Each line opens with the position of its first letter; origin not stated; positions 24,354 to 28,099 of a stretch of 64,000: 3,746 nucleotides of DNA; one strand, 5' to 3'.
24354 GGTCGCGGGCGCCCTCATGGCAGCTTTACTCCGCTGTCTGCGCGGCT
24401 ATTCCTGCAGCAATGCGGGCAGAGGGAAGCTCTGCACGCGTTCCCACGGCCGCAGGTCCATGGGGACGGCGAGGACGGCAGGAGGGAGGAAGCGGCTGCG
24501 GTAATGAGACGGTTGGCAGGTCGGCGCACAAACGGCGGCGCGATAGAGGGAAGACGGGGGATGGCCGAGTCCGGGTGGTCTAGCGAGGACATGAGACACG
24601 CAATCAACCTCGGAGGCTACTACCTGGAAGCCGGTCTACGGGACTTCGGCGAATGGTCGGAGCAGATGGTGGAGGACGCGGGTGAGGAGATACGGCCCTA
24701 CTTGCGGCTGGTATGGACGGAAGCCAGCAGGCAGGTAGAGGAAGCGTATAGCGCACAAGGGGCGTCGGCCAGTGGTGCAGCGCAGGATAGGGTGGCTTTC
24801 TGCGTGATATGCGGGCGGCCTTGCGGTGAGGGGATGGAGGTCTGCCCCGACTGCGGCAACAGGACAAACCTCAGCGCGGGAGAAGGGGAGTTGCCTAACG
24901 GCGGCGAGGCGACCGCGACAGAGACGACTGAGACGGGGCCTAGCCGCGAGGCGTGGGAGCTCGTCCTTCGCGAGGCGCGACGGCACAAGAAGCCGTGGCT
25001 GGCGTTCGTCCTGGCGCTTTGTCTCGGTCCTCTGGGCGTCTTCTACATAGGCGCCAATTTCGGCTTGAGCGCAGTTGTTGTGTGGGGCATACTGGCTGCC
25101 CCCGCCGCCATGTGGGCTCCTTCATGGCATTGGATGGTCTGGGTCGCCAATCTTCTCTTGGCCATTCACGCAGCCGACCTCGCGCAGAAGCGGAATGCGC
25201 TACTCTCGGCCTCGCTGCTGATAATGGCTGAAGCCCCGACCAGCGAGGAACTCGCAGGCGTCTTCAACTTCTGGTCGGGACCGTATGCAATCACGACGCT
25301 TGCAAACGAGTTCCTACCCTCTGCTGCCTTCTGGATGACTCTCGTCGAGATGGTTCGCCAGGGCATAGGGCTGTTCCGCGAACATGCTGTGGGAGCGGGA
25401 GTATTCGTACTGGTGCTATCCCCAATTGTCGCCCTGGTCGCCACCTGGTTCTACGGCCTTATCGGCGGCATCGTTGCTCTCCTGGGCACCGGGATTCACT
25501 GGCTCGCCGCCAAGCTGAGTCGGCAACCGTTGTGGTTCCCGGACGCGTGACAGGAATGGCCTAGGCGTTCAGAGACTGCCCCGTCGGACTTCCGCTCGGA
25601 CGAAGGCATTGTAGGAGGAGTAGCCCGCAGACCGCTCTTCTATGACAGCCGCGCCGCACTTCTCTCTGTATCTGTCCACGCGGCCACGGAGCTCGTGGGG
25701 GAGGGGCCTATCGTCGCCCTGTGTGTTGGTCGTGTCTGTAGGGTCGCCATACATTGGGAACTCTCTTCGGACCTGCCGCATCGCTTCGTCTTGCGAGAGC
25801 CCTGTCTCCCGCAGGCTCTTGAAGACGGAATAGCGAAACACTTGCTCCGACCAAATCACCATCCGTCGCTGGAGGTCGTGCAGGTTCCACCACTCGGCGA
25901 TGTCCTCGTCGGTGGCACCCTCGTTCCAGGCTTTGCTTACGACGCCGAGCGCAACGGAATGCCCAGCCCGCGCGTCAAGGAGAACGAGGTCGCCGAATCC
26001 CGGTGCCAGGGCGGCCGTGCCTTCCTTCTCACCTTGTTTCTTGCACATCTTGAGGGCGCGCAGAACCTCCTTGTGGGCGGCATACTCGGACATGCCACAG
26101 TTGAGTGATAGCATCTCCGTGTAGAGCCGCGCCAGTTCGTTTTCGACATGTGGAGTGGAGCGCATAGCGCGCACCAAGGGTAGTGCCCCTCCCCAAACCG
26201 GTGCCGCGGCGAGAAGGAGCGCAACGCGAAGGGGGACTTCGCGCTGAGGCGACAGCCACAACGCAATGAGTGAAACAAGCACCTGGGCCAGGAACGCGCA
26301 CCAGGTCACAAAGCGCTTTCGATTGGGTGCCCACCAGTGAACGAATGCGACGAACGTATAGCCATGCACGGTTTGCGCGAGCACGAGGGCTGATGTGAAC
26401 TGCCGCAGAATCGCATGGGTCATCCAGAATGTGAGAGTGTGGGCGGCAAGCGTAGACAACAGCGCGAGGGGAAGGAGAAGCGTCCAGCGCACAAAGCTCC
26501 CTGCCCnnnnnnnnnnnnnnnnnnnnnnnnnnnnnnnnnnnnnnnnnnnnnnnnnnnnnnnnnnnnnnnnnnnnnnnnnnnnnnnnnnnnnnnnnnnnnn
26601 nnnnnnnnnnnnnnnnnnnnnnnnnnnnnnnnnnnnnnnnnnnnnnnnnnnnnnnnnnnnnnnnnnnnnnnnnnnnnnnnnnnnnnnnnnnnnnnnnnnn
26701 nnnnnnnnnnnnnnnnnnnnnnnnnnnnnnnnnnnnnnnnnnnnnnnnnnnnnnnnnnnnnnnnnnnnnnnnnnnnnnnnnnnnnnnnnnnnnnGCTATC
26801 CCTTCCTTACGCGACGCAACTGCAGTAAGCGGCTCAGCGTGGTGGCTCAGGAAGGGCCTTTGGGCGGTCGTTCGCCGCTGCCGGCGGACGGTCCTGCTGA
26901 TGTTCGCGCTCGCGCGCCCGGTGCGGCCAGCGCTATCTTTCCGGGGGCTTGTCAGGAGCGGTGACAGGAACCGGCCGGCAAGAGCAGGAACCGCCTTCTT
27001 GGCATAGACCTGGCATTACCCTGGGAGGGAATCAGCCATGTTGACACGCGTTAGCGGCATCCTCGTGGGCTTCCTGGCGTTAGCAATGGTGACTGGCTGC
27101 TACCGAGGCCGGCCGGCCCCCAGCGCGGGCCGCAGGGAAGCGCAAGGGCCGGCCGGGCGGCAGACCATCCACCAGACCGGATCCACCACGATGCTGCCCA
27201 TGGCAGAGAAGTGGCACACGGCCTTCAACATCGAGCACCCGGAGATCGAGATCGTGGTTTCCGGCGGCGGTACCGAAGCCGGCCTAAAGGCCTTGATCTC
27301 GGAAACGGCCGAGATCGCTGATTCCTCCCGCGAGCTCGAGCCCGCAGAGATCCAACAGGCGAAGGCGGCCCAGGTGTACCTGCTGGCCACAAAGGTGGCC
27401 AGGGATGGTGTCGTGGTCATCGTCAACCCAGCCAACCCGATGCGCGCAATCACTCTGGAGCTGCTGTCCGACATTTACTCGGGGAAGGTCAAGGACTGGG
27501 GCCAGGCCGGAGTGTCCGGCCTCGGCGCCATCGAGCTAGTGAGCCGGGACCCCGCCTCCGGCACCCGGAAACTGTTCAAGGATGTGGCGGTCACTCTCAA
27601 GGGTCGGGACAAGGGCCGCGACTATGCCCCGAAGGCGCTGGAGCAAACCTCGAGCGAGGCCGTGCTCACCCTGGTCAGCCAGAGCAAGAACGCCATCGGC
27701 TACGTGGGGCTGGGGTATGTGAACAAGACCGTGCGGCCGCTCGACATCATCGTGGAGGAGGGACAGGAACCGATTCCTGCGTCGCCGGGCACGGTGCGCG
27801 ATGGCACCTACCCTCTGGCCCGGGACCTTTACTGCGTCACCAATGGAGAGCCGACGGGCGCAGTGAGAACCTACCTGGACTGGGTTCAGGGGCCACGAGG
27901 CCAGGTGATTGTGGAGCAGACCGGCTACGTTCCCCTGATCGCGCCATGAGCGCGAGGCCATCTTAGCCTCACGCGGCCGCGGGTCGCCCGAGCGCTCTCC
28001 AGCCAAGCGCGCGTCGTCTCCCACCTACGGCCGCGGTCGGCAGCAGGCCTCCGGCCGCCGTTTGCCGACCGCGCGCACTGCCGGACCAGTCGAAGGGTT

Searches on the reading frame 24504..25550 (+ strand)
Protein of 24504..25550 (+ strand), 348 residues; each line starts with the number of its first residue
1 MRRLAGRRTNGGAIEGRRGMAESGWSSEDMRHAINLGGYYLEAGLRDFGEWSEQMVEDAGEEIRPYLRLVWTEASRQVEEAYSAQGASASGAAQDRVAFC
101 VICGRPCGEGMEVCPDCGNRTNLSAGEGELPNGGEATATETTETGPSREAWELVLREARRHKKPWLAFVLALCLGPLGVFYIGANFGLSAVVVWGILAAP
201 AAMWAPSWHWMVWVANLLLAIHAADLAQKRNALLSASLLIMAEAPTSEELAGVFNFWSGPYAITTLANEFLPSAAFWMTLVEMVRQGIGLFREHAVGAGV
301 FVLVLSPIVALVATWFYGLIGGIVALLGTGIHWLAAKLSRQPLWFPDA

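Call 11: search_protein_families(library=pfam, proteins=[window:24504-25550:+], max_evalue=0.01)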
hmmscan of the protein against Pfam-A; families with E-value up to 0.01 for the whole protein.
window:24504-25550:+ (348 aa): 0 families

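Call 82: search_protein_families(library=pfam, proteins=[window:24561-25550:+], max_evalue=1)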
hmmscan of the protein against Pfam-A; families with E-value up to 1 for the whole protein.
window:24561-25550:+ (329 aa): 3 families
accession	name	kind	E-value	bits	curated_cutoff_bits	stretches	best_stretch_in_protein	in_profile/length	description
PF12773.13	DZR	-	0.12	13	27.3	1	79-99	13-45/45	Double zinc ribbon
PF13248.11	Zn_ribbon_3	-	0.15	12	27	1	81-101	5-25/26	zinc-ribbon domain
PF18912.6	DZR_2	-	0.25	11.7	27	1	81-101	10-30/56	Double zinc ribbon domain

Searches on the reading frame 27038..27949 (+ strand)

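Call 11: search_protein_families(library=pfam, proteins=[window:27038-27949:+], max_evalue=0.01)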
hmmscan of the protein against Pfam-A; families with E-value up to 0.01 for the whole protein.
window:27038-27949:+ (303 aa): 4 families
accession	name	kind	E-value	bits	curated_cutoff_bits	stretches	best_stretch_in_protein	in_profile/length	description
PF12849.12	PBP_like_2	-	1.5e-36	127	27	1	35-284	3-264/267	PBP superfamily domain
PF12727.12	PBP_like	-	3.7e-09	36.5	27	1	63-236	4-162/193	PBP superfamily domain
PF13531.11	SBP_bac_11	-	3.7e-05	24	25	1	54-297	11-226/227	Bacterial extracellular solute-binding protein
PF01547.30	SBP_bac_1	-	0.0052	17.3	26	0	58-289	16-306/307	Bacterial extracellular solute-binding protein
